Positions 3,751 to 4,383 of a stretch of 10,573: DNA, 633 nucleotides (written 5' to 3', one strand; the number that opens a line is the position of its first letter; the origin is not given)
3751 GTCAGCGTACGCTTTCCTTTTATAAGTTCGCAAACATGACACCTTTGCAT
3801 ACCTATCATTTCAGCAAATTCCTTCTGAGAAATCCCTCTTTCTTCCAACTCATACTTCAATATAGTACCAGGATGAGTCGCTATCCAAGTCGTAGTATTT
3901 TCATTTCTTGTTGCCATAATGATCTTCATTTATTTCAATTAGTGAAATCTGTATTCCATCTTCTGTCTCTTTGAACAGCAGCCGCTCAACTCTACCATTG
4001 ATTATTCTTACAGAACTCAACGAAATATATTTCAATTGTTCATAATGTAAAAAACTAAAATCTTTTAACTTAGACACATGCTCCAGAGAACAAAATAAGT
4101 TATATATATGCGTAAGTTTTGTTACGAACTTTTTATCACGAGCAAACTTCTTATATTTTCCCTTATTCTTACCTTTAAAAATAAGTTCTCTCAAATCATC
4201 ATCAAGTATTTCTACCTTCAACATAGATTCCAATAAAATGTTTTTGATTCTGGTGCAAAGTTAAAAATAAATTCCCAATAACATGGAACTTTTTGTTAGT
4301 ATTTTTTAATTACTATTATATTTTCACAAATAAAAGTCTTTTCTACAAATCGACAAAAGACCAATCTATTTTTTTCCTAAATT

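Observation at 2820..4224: HigB-like toxin with a HigA-HTH::ImmA/IrrE metallopeptidase fusion: candidate protease-gated toxin-antitoxin or abortive-infection switch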

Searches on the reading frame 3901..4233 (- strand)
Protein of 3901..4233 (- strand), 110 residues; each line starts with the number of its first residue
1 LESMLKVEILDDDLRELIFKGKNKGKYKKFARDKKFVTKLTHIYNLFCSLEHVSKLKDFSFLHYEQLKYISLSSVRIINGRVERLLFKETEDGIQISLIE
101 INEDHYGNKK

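Call 3: search_protein_families(library=pfam, proteins=[window:3901-4233:-], max_evalue=0.1)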
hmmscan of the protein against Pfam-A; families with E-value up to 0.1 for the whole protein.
window:3901-4233:- (110 aa): 0 families

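Call 4: search_protein_families(library=ncbifam, proteins=[window:3901-4233:-], max_evalue=0.1)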
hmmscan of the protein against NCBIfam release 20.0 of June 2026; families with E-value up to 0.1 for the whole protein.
window:3901-4233:- (110 aa): 0 families

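Call 6: search_protein_families(library=padloc, proteins=[window:3901-4224:-], max_evalue=0.1)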
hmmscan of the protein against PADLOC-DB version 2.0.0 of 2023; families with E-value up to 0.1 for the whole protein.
window:3901-4224:- (107 aa): 0 families

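Call 7: search_protein_families(library=phrogs, proteins=[window:3901-4224:-], max_evalue=0.1)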
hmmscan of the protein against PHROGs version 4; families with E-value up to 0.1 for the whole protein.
window:3901-4224:- (107 aa): 1 family
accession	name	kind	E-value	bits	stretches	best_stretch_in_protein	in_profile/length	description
phrog_842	-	other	0.014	16.1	1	6-103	85-173/270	beta-glucosyl-HMC-alpha-glucosyltransferase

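Call 8: search_solved_structures(query=window:3901-4224:-, max_evalue=10, show_alignments=2)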
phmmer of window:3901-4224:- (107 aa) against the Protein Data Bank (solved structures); distinct sequences matched with E-value up to 10: 10.
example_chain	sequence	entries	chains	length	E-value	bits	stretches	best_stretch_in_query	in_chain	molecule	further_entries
6kor_A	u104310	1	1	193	0.00047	24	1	38-65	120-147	Heterogeneous nuclear ribonucleoprotein Q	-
2dgu_A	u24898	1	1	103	0.054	17.3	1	37-65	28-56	Heterogeneous nuclear ribonucleoprotein Q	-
2dk2_A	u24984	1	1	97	0.068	17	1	39-77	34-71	Heterogeneous nuclear ribonucleoprotein R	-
6mky_A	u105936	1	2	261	0.36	14.7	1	29-74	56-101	Protein phosphatase 1 regulatory subunit 7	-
2vla_A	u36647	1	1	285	0.52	14.2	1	43-90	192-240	RESTRICTION ENDONUCLEASE R.BPUJI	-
5hlt_A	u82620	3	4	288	0.52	14.2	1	43-90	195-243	Restriction endonuclease R.BpuJI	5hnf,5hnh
6obn_C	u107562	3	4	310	1.7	12.5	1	29-74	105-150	Protein phosphatase 1 regulatory subunit 7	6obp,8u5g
6hkw_A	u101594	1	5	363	2.2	12.2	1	29-75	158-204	Protein phosphatase 1 regulatory subunit 7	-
8b5r_S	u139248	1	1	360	2.2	12.1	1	29-75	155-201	Protein phosphatase 1 regulatory subunit 7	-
5yq5_A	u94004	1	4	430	8.2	10.3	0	38-97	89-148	Osteomodulin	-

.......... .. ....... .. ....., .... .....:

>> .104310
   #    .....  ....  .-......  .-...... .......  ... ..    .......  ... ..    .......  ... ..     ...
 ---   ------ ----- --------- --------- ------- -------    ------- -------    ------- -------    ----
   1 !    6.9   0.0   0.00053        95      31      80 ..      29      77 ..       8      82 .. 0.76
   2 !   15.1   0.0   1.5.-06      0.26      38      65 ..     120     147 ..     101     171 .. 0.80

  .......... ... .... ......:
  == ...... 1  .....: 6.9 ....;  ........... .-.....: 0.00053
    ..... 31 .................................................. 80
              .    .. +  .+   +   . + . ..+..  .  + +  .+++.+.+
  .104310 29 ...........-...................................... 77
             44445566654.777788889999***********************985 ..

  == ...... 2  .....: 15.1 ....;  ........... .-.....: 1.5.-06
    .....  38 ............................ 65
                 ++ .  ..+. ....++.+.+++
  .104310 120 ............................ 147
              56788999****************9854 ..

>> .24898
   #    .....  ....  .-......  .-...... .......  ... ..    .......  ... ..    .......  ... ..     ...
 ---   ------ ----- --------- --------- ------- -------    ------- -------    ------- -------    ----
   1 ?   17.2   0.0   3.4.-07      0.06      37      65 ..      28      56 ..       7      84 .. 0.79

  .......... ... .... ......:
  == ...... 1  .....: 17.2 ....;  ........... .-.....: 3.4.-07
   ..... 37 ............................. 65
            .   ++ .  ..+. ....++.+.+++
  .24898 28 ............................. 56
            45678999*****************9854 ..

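Call 11: find_homologous_proteins(query=window:3901-4224:-, max_evalue=0.001)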
Query window:3901-4224:- (107 aa): 117 proteins with E <= 0.001 among 120 candidates.
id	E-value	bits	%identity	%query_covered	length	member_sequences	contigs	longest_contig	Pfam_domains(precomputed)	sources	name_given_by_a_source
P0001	4.4e-61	222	98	100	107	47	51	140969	-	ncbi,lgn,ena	-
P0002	3.0e-60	219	97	100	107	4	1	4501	-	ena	-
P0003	8.3e-53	195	90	100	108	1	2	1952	-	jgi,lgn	-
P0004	1.1e-52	195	88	100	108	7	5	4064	-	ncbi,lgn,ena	-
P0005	2.9e-49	184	84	100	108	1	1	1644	-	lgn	-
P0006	4.4e-49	183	84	97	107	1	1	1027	-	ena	-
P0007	1.5e-48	181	83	100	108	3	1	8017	-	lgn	-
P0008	2.3e-48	181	83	97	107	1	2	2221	-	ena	-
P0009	2.8e-48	180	79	100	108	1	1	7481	-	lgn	-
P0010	3.2e-48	180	84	100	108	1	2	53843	-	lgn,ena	-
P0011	3.3e-48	180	83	100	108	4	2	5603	-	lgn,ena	-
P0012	4.7e-48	180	81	100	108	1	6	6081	-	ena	-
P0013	5.0e-48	180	82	100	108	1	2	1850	-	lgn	-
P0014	5.3e-47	176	78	100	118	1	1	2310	-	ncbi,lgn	-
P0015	5.6e-47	176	81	100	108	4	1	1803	-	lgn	-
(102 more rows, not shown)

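Call 16: search_solved_structures(query=A1, max_evalue=10, show_alignments=3)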
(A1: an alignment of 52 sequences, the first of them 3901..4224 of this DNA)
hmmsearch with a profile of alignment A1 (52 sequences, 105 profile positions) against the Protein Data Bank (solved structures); distinct sequences matched with E-value up to 10: 4.
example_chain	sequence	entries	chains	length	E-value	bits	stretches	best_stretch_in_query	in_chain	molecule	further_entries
6kor_A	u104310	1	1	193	0.00077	23.3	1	33-61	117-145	Heterogeneous nuclear ribonucleoprotein Q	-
3ts9_A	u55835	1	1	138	0.52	14.2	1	26-63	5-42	Interferon-induced helicase C domain-containing protein 1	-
2dgu_A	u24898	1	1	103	0.68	13.9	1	33-61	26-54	Heterogeneous nuclear ribonucleoprotein Q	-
2dk2_A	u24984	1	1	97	0.96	13.4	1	35-61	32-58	Heterogeneous nuclear ribonucleoprotein R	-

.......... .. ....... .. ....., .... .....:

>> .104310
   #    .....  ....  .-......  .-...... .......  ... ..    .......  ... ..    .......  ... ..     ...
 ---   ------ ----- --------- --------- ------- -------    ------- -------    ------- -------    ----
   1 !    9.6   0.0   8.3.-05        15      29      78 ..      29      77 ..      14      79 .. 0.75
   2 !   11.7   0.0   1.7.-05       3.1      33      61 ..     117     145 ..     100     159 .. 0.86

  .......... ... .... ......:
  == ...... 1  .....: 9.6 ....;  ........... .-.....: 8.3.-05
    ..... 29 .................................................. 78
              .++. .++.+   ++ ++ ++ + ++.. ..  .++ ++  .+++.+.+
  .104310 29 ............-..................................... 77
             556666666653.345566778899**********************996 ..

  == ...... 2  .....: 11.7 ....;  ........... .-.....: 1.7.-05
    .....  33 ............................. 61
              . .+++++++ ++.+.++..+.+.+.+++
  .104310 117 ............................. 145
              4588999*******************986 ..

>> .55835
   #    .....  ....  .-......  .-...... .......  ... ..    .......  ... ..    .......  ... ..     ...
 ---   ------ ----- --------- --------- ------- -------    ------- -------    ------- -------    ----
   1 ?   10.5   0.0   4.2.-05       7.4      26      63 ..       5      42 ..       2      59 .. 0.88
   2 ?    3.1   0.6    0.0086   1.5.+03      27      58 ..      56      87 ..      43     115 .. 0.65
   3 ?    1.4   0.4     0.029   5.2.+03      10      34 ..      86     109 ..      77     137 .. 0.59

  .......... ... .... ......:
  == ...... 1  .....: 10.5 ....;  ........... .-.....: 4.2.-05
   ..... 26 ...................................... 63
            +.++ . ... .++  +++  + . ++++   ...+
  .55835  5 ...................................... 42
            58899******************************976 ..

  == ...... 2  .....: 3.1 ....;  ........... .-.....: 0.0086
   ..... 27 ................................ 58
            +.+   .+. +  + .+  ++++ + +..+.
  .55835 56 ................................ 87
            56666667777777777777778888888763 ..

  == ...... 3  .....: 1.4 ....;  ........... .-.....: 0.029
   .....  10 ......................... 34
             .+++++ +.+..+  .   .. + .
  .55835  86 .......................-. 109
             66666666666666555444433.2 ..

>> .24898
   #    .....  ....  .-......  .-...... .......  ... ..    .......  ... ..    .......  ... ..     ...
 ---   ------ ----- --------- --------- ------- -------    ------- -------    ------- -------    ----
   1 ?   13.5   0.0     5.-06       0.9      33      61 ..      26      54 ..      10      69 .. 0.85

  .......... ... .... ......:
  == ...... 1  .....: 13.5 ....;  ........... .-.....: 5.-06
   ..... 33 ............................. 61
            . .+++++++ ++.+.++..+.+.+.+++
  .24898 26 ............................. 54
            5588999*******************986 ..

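Call 19: find_related_loci(query=A1, collection=genome_contigs, flank=6000)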
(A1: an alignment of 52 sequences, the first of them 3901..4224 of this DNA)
Query A1 (107 aa) in genome_contigs; peptide patterns used: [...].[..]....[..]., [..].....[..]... (x = any residue, [..] = any of these).
268 stretches matched a pattern; 207 encode a relative of the query (tblastn E <= 1e-3); the best 80 are kept; 80 distinct loci.
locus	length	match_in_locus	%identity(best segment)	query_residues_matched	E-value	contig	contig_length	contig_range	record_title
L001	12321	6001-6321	98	1-107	6e-66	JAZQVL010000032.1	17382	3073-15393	MAG: Bacteroidales bacterium isolate T1900045170_TC20190164.MAGScoT_cleanbin_000017 SGB_5180_k141_171946, whole genome s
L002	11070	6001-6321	98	1-107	9e-66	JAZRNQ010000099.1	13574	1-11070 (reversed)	MAG: Bacteroidales bacterium isolate T1900045407_YK20190097.MAGScoT_cleanbin_000018 SGB_6995_k141_2422541, whole genome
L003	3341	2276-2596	98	1-107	7e-66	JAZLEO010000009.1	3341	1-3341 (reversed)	MAG: Bacteroidales bacterium isolate T1900045013_TC20190006.MAGScoT_cleanbin_000023 SGB_4388_k141_997370, whole genome s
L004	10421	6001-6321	98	1-107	9e-66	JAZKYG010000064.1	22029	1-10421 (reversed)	MAG: Bacteroidales bacterium isolate T1900045104_TC20190098.MAGScoT_cleanbin_000022 SGB_4772_k141_1018418, whole genome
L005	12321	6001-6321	97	1-107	1e-64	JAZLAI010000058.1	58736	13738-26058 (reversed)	MAG: Bacteroidales bacterium isolate T1900045079_TC20190073.MAGScoT_cleanbin_000008 SGB_4647_k141_1921471, whole genome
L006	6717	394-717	80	1-107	2e-52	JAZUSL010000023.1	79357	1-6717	MAG: Bacteroidales bacterium isolate T1900044846_TS20190312.MAGScoT_cleanbin_000007 SGB_2975_k141_1002524, whole genome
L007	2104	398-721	80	1-107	4e-53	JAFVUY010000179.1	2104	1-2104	MAG: Bacilli bacterium isolate RGIG5418 Sheep_Colon-4__c606562, whole genome shotgun sequence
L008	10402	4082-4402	78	1-107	4e-52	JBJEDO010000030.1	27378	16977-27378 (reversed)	MAG: Candidatus Limisoma sp. isolate PUUB17_bin.064 NODE_1666_length_27378_cov_8.524979, whole genome shotgun sequence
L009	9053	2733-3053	78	1-107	3e-52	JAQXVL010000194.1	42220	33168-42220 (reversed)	MAG: Bacteroidales bacterium isolate SUG1559 k141_262376, whole genome shotgun sequence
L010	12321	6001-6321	74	1-107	2e-51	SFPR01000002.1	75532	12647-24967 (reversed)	MAG: Bacteroidales bacterium isolate W3P37.035 Contig38, whole genome shotgun sequence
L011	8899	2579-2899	77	1-107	1e-50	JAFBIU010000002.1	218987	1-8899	Parabacteroides distasonis strain An863 An863_NODE_2_length_218987_cov_11.169327_pilon, whole genome shotgun sequence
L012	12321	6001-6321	75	1-107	3e-50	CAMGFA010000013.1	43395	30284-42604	MAG: uncultured Bacteroidales bacterium isolate SRR11551368_bin.47_metaWRAP_v1.3_MAG genome assembly, contig: ERZ1147400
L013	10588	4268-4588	76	1-107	3e-50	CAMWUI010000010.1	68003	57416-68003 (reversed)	MAG TPA_asm: uncultured Paraprevotella sp. isolate SRR14411332_bin.4_metawrap_v1.3_MAG genome assembly, contig: NODE.46_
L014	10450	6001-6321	74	1-107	2e-50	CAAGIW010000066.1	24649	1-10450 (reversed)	MAG TPA_asm: uncultured Prevotella sp., isolate HGM04944, WGS project CAAGIW010000000 data, contig: SRS476289_59_k119_24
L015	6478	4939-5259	75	1-107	3e-49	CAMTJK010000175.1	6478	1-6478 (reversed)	MAG TPA_asm: uncultured Prevotella sp. isolate ERR5094888_bin.3_metaWRAP_v1.3_MAG genome assembly, contig: ERZ14207150.1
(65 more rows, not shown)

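Call 23: predict_structure(alignment_id=A1)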
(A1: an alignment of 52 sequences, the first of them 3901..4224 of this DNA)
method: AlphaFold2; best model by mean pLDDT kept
length: 107 residues; sequences in the alignment: 52
mean_pLDDT: 88.8   pTM: 0.82
mean pLDDT of the five models: 88.8, 88.7, 88.6, 87.2, 85.9
residues with pLDDT >= 90: 81; 70-90: 16; 50-70: 4; < 50: 6
segments of 3 or more residues with pLDDT < 50: 102-107
pLDDT, mean of each block of 10 residues (from residue 1): 93 96 92 96 95 93 93 89 94 80 43
secondary structure, 60 per line:
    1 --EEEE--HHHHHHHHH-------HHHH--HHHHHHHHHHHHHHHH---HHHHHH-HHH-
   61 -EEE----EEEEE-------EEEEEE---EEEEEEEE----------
elements in order: E3-6 H9-17 H25-28 H31-46 H50-55 E62-64 E69-73 E81-86 E90-97

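Call 26: fold_search(model_id=the predicted structure, library=pdb)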
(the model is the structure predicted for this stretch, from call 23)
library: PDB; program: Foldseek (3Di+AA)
matches with E <= 10: 376; with E <= 0.001: 0
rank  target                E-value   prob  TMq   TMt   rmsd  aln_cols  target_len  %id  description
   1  7bwf_A                1.8e-03  1.00  0.49  0.57   4.7       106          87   19  YoeB-YefM complex from Staphylococcus aureus (released 2020-05-20)
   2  6l8e_E                2.3e-03  1.00  0.54  0.63   3.8       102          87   24  Crystal structure of heterohexameric YoeB-YefM complex bound to 26bp-DNA (released 2020-09-02)
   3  7ycs_A                2.4e-03  1.00  0.52  0.57   5.1       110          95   11  Heterotetramer of Antitoxin PrpA together with Toxin PrpT from Pseudoalteromonas rubra (released 2022-09-21)
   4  3oei_G                3.4e-03  1.00  0.51  0.63   4.5       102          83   16  Crystal structure of Mycobacterium tuberculosis RelJK (Rv3357-Rv3358-RelBE3) (released 2011-03-16)
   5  7v6w_E                5.4e-03  1.00  0.52  0.61   4.6       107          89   18  Crystal structure of heterohexameric Sa2YoeB-Sa2YefM complex bound to 26bp-DNA (released 2021-12-15)
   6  5iwh                  6.1e-03  1.00  0.61  0.66   5.4       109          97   14  Structure of P. vulgaris HigB toxin delta H92 (released 2016-07-20)
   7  7v6w_F                6.5e-03  1.00  0.52  0.61   4.6       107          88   18  Crystal structure of heterohexameric Sa2YoeB-Sa2YefM complex bound to 26bp-DNA (released 2021-12-15)
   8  4mct_D                7.0e-03  1.00  0.60  0.67   3.5        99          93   16  P. vulgaris HIGBA structure, crystal form 1 (released 2013-12-11)
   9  3oei_C                7.4e-03  1.00  0.58  0.70   3.5       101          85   15  Crystal structure of Mycobacterium tuberculosis RelJK (Rv3357-Rv3358-RelBE3) (released 2011-03-16)
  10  9chn_B                7.9e-03  1.00  0.65  0.74   3.2       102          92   15  P. vulgaris trimeric HigBA- operator 2 DNA (released 2025-07-02)
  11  4mcx_B                9.1e-03  1.00  0.62  0.70   3.2       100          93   14  P. vulgaris HIGBA structure, crystal form 2 (released 2013-12-11)
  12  5ixl_C                9.7e-03  1.00  0.62  0.71   3.5       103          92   14  Structure of P. vulgaris HigB toxin Y91A variant (released 2016-07-20)
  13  2a6r_C                9.7e-03  1.00  0.51  0.64   4.5       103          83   16  Crystal structure of YoeB under PEG condition (released 2005-08-23)
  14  3oei_K                1.2e-02  1.00  0.57  0.69   3.5        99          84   15  Crystal structure of Mycobacterium tuberculosis RelJK (Rv3357-Rv3358-RelBE3) (released 2011-03-16)
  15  7v5y_E                1.3e-02  1.00  0.56  0.67   3.3       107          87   15  Crystal structure of hexameric complex of Sa2YoeB-Sa2YefM toxin-antitoxin from Staphylococcus aureus (released 2021-12-15)
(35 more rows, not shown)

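Call 45: search_protein_representatives(alignment_id=A1)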
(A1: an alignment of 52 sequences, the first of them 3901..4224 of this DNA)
Query: 52 sequences, 105 profile positions. Proteins with E-value up to 0.001 (for the whole library): 252; up to 1e-10: 100; up to 1e-30: 18. The best 150 are listed.
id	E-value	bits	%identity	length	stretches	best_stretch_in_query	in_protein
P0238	4.5e-43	162.3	-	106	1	1-105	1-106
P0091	1.0e-40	154.7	-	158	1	1-104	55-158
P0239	6.1e-40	152.2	-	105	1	1-105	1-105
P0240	2.1e-37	144.1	-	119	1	2-105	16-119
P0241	2.2e-36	140.8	-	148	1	1-105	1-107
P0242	1.0e-35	138.7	-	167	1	1-105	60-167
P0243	2.1e-35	137.6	-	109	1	1-105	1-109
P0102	9.0e-35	135.6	-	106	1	1-105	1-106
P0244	1.6e-34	134.8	-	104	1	1-104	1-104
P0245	1.8e-34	134.7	-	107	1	1-105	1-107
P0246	8.6e-34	132.5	-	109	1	1-105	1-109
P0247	9.5e-34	132.4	-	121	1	2-105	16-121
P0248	2.5e-33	131.0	-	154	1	1-105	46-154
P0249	3.8e-32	127.2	-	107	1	1-105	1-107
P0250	5.1e-32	126.8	-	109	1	1-105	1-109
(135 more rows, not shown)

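Call 48: search_protein_families(library=pfam, alignment_id=A3, max_evalue=1)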
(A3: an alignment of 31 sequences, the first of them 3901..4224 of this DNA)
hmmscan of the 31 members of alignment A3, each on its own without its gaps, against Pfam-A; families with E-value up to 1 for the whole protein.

A. member 1, window:3901-4224:- (107 aa): 0 families

B. families by the number of members that match (of 31 scanned): 27 families (the first 25 are shown)
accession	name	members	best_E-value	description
PF05015.19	HigB-like_toxin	12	1.5e-11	RelE-like toxin of type II toxin-antitoxin system HigB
PF24732.2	ParE_like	8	0.00027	ParE-like toxin domain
PF06769.20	YoeB_toxin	5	0.00069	YoeB-like toxin of bacterial type II toxin-antitoxin system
PF11663.14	Toxin_YhaV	1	0.0057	Toxin with endonuclease activity, of toxin-antitoxin system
PF22198.1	GKRP_SIS_2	1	0.017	Glucokinase regulatory protein, second SIS domain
PF15583.11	Imm68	1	0.021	Immunity protein 68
PF15812.10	MREG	1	0.022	Melanoregulin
PF14287.11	DUF4368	1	0.026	Domain of unknown function (DUF4368)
PF00564.30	PB1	1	0.028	PB1 domain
PF15738.11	YafQ_toxin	1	0.032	Bacterial toxin of type II toxin-antitoxin system, YafQ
PF10363.15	RTP1_C1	1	0.04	Required for nuclear transport of RNA pol II C-terminus 1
PF21840.1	DUF6899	1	0.041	Domain of unknown function (DUF6899)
PF18041.7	MapZ_EC1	1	0.048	MapZ extracellular domain 1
PF25708.1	Phage_T7_Gp5_9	1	0.05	Phage T7 gp5.9 RecBCD inhibitor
PF00440.29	TetR_N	1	0.051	Bacterial regulatory proteins, tetR family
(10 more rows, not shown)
